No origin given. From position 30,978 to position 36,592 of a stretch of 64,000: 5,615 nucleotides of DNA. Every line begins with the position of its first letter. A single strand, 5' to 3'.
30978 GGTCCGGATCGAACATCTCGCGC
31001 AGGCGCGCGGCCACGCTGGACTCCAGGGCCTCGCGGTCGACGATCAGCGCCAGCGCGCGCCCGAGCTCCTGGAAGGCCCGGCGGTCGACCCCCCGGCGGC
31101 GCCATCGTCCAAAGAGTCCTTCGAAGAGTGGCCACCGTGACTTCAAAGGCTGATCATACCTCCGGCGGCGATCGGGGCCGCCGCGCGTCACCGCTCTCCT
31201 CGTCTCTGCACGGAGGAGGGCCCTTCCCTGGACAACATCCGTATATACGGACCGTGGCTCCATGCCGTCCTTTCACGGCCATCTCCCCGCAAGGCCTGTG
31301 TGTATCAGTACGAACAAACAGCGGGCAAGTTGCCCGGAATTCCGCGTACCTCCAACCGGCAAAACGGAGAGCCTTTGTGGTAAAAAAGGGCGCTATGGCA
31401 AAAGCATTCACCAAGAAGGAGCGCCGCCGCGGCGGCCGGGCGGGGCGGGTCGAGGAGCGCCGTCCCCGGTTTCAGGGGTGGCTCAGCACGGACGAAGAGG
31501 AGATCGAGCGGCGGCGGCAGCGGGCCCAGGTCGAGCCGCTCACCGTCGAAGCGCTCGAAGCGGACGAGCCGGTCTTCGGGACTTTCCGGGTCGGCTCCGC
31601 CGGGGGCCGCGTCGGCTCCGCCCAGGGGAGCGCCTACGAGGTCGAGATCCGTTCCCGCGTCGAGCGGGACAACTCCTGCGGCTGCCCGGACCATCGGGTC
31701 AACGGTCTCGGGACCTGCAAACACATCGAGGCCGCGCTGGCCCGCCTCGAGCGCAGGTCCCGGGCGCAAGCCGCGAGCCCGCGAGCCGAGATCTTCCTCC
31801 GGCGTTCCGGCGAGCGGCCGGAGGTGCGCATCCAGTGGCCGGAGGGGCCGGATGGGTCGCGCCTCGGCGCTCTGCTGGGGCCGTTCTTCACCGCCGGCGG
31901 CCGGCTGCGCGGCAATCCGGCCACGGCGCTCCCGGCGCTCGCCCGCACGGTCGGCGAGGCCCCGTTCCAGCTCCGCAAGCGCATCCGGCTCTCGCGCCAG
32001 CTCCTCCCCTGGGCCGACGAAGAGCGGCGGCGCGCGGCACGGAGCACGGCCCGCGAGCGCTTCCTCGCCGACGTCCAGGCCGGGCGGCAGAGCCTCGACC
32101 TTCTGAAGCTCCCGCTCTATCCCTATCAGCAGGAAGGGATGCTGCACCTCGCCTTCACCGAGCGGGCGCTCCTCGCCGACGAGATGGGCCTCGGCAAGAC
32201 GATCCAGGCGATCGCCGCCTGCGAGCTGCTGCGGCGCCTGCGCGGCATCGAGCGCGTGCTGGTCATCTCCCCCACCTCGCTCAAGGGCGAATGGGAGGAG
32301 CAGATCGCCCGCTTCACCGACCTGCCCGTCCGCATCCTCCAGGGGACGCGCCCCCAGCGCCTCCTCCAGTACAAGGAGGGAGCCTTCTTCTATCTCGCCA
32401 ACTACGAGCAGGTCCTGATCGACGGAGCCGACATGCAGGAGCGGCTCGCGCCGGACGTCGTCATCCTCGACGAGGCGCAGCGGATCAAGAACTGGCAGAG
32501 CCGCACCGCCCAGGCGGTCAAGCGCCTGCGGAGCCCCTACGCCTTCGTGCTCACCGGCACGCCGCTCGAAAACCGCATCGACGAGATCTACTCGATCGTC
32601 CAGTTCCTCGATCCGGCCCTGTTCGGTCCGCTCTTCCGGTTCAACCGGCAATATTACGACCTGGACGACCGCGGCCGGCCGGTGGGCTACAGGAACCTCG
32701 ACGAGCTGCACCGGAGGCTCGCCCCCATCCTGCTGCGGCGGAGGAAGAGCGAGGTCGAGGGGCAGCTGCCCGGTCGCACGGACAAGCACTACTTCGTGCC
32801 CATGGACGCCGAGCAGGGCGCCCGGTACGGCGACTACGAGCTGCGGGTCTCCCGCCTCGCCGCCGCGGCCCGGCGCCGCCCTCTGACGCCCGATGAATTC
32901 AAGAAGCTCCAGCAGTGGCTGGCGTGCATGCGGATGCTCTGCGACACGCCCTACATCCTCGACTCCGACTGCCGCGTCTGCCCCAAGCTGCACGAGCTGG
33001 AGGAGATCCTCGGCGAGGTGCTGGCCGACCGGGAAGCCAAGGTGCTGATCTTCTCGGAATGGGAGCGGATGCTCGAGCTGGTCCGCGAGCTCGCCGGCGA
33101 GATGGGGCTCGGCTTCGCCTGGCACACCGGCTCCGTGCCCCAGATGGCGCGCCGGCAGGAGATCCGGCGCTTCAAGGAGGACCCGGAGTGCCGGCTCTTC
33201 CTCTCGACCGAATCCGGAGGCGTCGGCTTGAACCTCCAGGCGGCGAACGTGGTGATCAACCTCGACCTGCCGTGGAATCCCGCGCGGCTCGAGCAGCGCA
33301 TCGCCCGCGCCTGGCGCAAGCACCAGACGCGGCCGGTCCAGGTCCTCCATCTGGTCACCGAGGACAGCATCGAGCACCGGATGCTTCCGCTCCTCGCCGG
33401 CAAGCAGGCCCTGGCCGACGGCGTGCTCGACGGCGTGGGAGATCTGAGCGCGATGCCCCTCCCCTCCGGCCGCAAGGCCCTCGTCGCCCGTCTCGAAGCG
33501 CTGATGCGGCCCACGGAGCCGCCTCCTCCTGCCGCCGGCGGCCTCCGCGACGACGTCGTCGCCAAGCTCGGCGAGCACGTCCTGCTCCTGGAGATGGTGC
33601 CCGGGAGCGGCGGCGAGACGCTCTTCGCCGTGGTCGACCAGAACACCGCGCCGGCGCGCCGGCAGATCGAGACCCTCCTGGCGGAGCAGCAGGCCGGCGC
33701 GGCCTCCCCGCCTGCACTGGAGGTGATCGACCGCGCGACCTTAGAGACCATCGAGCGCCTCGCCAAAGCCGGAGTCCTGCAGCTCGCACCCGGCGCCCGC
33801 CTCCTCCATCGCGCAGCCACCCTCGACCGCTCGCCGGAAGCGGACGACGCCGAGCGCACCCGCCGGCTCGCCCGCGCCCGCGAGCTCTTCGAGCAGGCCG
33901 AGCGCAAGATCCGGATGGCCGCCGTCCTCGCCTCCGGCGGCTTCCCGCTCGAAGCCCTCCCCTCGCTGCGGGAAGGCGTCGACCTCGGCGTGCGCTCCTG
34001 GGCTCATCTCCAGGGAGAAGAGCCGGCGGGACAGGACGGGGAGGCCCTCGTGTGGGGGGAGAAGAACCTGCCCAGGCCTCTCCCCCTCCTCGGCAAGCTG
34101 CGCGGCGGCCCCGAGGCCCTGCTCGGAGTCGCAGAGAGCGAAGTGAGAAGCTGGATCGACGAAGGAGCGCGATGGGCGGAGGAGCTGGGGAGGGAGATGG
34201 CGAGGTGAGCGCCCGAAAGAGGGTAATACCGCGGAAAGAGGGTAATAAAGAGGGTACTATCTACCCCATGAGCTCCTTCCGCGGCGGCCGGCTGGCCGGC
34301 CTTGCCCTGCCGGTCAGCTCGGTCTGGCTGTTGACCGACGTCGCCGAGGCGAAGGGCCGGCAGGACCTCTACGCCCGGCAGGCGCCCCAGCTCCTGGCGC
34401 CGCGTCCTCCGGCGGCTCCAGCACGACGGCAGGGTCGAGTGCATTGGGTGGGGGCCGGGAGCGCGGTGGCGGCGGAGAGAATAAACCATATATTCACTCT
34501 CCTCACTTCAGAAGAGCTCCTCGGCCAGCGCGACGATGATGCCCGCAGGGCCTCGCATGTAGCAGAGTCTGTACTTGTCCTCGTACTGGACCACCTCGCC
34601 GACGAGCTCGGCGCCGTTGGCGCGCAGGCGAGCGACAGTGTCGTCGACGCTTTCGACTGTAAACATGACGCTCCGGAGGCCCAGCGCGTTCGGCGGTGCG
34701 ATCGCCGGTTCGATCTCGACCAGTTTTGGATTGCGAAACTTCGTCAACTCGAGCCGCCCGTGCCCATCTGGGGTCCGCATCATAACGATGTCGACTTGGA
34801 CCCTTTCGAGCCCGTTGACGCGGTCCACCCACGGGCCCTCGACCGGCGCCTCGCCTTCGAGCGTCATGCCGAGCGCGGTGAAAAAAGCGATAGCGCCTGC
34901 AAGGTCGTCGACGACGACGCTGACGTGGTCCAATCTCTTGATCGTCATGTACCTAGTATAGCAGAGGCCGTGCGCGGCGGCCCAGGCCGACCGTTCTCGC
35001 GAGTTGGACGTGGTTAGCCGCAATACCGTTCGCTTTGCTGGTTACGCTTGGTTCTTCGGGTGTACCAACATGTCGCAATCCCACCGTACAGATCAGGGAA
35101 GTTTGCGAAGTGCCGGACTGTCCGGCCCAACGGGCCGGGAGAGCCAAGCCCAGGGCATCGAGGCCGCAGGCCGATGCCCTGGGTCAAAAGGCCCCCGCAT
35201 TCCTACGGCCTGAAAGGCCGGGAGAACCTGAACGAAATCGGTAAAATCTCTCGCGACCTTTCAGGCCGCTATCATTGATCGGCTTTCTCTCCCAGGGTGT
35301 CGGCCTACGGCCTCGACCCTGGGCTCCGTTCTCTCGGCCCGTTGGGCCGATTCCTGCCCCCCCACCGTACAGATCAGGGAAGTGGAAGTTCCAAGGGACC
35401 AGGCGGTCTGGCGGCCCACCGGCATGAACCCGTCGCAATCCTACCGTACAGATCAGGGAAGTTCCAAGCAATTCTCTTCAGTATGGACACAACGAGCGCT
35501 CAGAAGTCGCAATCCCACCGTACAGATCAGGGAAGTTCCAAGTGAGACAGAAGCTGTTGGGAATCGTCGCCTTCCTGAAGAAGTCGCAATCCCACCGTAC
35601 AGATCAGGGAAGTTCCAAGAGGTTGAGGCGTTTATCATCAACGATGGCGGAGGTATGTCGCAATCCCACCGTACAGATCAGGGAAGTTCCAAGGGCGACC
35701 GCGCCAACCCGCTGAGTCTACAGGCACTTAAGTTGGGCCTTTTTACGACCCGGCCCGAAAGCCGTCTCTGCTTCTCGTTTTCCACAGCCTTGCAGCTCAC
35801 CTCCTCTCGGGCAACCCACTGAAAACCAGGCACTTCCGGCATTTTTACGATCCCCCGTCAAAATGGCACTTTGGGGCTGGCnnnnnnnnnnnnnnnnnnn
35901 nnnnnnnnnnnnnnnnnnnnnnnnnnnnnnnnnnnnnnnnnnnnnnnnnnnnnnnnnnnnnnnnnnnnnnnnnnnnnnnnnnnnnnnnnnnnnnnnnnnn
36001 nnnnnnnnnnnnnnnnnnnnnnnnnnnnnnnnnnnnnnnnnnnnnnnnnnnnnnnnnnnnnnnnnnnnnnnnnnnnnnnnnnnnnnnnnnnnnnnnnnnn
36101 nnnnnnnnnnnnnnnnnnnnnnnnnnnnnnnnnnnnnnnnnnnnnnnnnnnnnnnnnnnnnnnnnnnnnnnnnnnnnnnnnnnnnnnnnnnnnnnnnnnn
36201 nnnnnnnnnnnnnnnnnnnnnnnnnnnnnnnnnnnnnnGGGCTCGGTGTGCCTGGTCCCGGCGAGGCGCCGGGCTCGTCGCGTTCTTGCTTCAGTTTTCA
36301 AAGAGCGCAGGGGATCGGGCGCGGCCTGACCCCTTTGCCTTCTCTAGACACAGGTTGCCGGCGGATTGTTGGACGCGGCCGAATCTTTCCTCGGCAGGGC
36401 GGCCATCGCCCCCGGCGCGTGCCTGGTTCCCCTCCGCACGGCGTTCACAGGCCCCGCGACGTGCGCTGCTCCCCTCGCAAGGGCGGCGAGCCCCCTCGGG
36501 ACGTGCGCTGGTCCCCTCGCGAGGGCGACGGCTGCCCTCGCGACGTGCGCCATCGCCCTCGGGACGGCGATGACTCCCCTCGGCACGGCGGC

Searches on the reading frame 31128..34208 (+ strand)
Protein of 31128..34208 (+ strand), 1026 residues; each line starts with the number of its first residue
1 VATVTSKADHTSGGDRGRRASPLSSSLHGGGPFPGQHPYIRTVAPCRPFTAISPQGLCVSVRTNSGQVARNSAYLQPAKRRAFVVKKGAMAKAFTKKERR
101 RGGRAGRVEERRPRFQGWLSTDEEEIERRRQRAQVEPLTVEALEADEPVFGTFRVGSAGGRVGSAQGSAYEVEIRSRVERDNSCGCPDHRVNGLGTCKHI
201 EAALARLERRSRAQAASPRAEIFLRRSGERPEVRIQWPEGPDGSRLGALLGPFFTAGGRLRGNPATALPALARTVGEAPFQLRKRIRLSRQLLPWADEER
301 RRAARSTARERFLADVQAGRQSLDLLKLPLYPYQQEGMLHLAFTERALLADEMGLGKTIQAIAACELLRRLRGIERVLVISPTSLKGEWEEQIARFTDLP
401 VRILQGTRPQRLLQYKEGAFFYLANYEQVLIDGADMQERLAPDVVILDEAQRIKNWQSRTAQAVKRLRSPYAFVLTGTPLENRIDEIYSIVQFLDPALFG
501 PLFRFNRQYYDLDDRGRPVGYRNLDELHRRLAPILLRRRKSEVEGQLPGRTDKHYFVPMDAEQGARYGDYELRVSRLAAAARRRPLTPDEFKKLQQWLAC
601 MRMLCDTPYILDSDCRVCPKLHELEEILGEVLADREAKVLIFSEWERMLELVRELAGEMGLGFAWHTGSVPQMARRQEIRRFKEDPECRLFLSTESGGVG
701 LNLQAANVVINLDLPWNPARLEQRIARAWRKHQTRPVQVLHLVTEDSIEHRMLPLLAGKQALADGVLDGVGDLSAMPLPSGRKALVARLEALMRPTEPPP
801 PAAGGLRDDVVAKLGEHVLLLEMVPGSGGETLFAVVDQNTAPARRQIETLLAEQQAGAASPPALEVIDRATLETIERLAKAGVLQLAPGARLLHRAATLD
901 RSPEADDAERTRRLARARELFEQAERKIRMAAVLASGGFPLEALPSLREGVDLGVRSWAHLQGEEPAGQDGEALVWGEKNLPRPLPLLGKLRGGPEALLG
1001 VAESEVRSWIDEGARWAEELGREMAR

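Call 14: search_protein_families(library=pfam, proteins=[window:31128-34208:+], max_evalue=0.01)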
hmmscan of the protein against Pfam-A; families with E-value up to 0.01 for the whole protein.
window:31128-34208:+ (1026 aa): 5 families
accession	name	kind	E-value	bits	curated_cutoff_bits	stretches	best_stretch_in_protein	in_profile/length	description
PF00176.29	SNF2-rel_dom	-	8.9e-42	143.6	24.9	1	344-569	12-251/290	SNF2-related domain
PF00271.37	Helicase_C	-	6.9e-23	81.4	23.5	1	621-731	3-109/110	Helicase conserved C-terminal domain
PF04851.21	ResIII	-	8e-08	32.8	22.5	1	328-479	2-162/164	Type III restriction enzyme, res subunit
PF00270.35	DEAD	-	3.8e-05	23.9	26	1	332-479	2-160/167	DEAD/DEAH box helicase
PF13173.12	AAA_14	-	0.0013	19.2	27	0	441-478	62-98/129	AAA domain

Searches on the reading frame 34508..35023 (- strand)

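Call 14: search_protein_families(library=pfam, proteins=[window:34508-35023:-], max_evalue=0.01)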
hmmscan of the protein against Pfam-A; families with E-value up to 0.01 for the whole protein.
window:34508-35023:- (171 aa): 4 families
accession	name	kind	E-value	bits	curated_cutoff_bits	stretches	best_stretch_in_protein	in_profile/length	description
PF00903.31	Glyoxalase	-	1.2e-13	51.9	20.6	1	30-164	1-119/121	Glyoxalase/Bleomycin resistance protein/Dioxygenase superfamily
PF13669.12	Glyoxalase_4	-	2.3e-09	38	27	1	32-155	1-109/109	Glyoxalase/Bleomycin resistance protein/Dioxygenase superfamily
PF13468.12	Glyoxalase_3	-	5e-05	23.9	25.1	1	31-139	1-101/176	Glyoxalase-like domain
PF18029.7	Glyoxalase_6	-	0.001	20.2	23.6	0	121-161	64-100/106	Glyoxalase-like domain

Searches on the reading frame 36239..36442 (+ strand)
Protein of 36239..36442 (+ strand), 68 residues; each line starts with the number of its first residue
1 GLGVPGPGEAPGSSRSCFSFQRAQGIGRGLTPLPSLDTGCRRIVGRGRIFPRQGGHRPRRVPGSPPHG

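Call 31: find_homologous_proteins(query=window:36239-36442:+, max_evalue=0.01)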
Query seq(68 aa): 1 candidates shared short words with the query, none scored E <= 0.01.
